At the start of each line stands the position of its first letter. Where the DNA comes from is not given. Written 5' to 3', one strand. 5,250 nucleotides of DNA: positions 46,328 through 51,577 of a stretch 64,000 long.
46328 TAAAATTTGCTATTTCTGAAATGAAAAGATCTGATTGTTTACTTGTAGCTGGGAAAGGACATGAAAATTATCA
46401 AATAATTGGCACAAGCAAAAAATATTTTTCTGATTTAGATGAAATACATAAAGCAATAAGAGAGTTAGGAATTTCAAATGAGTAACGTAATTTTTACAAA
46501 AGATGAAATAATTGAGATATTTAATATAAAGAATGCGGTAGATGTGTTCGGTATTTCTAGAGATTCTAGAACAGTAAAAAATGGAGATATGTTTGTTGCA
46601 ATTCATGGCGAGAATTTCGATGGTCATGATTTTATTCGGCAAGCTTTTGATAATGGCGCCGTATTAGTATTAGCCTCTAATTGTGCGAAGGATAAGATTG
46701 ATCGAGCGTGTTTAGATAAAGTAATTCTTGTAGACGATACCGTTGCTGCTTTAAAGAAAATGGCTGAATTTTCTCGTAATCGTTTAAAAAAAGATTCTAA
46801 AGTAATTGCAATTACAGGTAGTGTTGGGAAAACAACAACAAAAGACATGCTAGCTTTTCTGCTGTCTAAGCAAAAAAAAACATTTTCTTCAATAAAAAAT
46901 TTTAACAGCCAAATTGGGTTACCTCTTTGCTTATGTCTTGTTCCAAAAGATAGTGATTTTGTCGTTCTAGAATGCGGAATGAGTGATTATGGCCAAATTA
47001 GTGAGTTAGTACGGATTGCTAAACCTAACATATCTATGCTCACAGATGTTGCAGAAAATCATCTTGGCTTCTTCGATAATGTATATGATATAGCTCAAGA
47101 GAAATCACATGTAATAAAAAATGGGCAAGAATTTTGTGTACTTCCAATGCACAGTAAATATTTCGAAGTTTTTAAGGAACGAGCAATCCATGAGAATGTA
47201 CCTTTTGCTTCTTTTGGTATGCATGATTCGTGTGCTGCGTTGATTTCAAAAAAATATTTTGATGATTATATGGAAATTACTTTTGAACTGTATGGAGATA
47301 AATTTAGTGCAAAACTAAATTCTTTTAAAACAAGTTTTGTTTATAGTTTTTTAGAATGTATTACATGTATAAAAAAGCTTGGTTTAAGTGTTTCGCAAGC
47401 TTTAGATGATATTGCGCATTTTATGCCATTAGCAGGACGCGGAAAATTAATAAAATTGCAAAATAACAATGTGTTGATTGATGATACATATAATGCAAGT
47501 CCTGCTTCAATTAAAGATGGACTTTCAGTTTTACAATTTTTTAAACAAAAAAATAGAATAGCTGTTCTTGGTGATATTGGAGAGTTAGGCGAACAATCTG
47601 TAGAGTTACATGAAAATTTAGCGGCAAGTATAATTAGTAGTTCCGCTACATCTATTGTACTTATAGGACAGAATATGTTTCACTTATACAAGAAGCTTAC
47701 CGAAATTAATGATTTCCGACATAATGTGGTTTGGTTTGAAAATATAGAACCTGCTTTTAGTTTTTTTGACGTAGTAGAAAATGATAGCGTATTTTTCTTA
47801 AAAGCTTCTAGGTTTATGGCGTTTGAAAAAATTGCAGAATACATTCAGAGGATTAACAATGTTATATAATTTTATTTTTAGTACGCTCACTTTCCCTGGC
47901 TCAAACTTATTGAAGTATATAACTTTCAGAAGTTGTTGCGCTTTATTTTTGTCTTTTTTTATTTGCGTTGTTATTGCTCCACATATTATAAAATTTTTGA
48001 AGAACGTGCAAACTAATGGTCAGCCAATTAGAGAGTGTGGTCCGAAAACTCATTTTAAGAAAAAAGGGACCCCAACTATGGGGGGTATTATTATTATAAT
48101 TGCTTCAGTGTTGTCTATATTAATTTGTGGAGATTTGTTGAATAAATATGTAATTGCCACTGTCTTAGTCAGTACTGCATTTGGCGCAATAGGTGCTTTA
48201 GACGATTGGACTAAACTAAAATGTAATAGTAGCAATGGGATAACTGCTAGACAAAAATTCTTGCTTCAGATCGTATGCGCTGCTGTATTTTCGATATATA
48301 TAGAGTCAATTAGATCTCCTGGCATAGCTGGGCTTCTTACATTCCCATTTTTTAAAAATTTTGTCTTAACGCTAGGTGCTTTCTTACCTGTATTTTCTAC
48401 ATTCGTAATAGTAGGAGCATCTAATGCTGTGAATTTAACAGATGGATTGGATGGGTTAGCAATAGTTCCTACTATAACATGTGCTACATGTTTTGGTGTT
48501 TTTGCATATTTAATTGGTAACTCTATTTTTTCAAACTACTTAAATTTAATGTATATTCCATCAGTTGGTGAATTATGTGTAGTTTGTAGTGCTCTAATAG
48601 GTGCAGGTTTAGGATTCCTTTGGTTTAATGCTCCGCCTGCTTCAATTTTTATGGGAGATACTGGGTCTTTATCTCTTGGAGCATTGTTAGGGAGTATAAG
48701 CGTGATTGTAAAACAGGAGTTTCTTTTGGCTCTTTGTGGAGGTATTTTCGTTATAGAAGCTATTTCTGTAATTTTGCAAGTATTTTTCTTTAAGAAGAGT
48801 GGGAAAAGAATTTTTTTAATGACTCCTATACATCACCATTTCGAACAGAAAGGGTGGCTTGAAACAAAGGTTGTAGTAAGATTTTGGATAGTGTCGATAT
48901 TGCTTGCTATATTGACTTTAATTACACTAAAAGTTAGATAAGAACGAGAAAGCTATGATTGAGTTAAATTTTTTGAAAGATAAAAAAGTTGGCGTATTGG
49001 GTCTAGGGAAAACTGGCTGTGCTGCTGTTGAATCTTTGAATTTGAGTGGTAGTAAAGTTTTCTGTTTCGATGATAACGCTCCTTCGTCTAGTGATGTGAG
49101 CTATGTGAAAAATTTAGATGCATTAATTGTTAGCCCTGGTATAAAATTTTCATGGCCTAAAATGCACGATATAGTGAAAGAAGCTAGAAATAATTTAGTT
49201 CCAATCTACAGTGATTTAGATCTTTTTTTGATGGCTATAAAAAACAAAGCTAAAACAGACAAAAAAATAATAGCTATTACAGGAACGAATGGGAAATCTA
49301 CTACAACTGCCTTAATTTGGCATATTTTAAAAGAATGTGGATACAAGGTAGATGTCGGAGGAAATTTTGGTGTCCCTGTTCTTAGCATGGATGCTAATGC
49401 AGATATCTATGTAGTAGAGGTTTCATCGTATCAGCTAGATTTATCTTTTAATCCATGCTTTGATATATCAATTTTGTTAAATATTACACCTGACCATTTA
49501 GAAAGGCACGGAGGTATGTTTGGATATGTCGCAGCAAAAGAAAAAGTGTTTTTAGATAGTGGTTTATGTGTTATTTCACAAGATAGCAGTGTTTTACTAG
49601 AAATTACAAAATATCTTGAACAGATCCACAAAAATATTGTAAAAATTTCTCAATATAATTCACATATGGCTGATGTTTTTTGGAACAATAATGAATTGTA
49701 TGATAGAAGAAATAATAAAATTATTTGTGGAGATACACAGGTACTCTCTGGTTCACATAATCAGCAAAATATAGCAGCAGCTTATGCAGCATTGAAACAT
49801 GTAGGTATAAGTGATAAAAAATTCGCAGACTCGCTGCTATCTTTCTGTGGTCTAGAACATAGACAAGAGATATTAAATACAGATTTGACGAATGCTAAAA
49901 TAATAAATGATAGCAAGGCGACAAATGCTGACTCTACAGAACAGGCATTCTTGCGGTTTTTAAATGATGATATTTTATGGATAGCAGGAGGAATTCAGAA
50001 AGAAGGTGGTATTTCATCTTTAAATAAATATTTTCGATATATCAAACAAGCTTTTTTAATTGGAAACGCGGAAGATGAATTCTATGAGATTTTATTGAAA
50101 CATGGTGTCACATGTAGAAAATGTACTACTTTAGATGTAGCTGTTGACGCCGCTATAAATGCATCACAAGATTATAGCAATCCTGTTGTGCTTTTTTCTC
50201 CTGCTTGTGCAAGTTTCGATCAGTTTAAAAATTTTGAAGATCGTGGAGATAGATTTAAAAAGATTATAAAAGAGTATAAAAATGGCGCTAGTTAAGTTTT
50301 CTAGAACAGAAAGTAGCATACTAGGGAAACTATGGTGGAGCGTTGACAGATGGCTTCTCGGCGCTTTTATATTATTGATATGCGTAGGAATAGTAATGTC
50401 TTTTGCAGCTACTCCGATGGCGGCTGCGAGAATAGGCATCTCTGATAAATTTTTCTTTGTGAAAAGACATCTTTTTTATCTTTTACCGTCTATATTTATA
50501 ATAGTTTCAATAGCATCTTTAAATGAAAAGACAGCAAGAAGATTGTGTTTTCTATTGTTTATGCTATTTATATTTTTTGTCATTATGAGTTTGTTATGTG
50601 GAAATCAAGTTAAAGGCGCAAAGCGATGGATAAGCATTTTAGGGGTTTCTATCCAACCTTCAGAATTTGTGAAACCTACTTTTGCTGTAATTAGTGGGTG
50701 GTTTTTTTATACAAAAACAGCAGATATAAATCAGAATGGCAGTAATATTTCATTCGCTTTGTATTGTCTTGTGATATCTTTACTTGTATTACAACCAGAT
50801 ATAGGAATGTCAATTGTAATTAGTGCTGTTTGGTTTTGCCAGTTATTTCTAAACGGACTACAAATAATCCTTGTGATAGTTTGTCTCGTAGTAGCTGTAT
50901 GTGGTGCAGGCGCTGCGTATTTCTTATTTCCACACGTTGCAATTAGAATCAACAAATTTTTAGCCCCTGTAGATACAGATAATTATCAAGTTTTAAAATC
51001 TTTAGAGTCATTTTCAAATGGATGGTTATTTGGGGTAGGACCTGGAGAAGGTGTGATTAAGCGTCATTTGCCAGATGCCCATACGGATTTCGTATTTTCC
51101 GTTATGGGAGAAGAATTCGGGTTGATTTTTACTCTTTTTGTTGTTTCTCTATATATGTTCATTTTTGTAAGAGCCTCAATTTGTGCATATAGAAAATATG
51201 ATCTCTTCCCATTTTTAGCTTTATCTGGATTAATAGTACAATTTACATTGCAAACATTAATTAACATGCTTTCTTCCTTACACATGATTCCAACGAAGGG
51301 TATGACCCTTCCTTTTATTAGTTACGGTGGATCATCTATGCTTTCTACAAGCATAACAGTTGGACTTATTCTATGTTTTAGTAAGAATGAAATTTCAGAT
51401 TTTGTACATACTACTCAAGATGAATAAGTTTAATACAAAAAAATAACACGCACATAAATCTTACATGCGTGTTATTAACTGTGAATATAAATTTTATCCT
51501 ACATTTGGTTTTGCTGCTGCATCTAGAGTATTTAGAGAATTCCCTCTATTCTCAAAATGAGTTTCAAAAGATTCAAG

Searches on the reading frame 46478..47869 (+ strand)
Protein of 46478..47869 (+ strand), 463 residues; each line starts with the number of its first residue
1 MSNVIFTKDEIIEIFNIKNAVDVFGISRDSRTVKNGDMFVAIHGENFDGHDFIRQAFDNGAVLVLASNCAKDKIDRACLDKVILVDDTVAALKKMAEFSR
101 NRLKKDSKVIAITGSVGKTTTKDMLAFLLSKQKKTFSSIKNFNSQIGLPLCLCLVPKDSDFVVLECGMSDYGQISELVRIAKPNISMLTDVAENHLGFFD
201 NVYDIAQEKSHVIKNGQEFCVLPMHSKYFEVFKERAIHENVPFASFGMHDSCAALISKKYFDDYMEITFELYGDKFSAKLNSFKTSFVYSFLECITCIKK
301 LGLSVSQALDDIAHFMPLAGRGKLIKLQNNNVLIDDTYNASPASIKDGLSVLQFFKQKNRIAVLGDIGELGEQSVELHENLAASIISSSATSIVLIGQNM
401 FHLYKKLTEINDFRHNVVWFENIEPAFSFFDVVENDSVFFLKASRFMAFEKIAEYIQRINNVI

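Call 21: search_protein_families(library=pfam, proteins=[window:46478-47869:+], max_evalue=0.001)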
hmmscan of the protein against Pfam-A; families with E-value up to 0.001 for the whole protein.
window:46478-47869:+ (463 aa): 3 families
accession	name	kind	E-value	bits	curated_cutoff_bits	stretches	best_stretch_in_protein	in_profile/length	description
PF08245.18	Mur_ligase_M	-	1.1e-28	101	24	1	112-261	1-160/200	Mur ligase middle domain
PF02875.26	Mur_ligase_C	-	1.9e-12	48.5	28.4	1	320-444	1-126/127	Mur ligase, glutamate ligase domain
PF01225.30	Mur_ligase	-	1e-09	39.1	21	1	25-98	4-93/95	Mur ligase family, catalytic domain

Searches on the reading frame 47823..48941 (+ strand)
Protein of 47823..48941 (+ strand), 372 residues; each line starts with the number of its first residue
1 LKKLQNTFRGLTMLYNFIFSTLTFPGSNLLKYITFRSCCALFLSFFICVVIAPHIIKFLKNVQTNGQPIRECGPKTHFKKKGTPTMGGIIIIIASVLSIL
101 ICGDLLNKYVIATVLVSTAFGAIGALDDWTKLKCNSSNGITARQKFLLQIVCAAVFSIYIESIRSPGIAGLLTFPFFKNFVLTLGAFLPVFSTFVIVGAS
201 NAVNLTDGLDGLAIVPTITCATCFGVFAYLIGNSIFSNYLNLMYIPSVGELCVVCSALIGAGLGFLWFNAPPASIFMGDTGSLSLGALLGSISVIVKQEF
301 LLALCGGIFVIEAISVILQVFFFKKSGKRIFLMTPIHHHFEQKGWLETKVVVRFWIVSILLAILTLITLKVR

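Call 21: search_protein_families(library=pfam, proteins=[window:47823-48941:+], max_evalue=0.001)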
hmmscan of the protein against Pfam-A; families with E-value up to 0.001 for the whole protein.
window:47823-48941:+ (372 aa): 2 families
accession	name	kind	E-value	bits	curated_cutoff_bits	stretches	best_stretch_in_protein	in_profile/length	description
PF00953.26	Glycos_transf_4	-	4.3e-32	111.8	27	1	111-296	2-159/160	Glycosyl transferase family 4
PF10555.14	MraY_sig1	-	0.00013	21.7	20.1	1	80-92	1-13/13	Phospho-N-acetylmuramoyl-pentapeptide-transferase signature 1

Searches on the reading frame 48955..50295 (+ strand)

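Call 21: search_protein_families(library=pfam, proteins=[window:48955-50295:+], max_evalue=0.001)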
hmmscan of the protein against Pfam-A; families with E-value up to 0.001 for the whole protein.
window:48955-50295:+ (446 aa): 3 families
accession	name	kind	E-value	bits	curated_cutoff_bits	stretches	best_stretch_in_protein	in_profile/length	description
PF08245.18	Mur_ligase_M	-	5.3e-23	82.4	24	1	108-279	1-199/200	Mur ligase middle domain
PF02875.26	Mur_ligase_C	-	1.2e-05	26.6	28.4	1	302-418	1-127/127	Mur ligase, glutamate ligase domain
PF21799.2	MurD-like_N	-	5e-05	23.9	27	0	10-72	1-78/88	Mur ligase MurD-like, N-terminal domain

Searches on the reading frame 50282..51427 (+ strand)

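Call 21: search_protein_families(library=pfam, proteins=[window:50282-51427:+], max_evalue=0.001)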
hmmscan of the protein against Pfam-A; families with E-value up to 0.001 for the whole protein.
window:50282-51427:+ (381 aa): 1 family
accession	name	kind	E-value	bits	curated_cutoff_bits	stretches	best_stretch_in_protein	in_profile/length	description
PF01098.24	FTSW_RODA_SPOVE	-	3.5e-68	230.6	26.4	1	27-369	6-353/356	Cell cycle protein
